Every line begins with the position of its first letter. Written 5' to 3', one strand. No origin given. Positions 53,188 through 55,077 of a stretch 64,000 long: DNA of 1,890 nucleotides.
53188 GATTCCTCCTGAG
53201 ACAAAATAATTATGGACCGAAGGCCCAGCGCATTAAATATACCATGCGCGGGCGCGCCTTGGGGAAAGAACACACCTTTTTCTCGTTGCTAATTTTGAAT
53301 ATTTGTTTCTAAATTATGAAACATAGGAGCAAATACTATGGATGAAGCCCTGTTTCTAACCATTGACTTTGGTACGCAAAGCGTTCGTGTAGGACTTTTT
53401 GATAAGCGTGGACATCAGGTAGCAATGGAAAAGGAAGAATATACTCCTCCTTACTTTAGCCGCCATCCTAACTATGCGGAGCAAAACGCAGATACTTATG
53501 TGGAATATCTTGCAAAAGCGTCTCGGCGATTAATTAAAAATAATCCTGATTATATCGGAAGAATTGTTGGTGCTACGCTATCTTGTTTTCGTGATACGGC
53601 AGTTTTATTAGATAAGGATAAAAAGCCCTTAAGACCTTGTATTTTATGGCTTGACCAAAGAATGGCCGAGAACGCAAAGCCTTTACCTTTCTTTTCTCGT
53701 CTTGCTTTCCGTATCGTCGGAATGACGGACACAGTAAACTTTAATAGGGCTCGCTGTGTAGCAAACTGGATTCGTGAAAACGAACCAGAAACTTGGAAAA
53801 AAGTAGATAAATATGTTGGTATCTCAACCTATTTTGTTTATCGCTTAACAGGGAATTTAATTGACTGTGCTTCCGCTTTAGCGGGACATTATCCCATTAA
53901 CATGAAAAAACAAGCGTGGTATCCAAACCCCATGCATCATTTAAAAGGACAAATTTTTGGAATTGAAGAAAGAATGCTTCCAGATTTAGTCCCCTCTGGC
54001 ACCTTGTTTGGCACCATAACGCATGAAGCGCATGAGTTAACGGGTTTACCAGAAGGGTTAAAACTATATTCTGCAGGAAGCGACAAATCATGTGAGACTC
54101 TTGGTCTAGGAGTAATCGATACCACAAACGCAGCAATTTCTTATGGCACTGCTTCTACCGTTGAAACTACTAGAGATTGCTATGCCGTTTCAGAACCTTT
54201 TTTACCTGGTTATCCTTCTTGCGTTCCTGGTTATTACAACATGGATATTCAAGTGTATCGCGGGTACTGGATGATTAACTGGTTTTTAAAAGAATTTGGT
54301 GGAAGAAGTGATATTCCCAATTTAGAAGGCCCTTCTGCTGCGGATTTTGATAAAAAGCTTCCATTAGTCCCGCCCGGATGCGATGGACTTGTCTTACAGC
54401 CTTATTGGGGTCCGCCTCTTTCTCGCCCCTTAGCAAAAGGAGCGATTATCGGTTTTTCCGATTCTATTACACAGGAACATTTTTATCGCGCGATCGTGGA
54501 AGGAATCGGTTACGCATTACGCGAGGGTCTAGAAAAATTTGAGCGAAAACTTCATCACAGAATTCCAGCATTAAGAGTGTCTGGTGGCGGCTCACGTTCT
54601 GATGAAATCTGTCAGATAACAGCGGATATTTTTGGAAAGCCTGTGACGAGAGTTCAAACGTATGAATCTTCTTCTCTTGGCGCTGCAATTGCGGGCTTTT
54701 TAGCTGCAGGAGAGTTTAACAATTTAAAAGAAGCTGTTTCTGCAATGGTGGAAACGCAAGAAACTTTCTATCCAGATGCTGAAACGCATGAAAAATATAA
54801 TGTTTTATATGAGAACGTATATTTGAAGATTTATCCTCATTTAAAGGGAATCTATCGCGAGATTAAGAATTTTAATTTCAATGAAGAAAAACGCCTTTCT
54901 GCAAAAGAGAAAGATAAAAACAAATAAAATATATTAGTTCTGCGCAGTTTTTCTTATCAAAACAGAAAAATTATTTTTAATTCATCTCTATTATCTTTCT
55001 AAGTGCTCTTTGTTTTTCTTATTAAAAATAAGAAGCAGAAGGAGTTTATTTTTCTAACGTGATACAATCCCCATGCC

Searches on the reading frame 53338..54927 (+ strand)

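Call 88: search_protein_families(library=pfam, proteins=[window:53338-54927:+], max_evalue=0.00001)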
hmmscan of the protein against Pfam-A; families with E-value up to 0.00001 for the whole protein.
window:53338-54927:+ (529 aa): 2 families
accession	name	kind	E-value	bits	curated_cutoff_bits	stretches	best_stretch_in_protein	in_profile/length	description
PF00370.27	FGGY_N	-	1.7e-37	129.8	28.8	1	6-256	2-245/245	FGGY family of carbohydrate kinases, N-terminal domain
PF02782.22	FGGY_C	-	1.8e-30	106.7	27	1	265-457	1-198/198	FGGY family of carbohydrate kinases, C-terminal domain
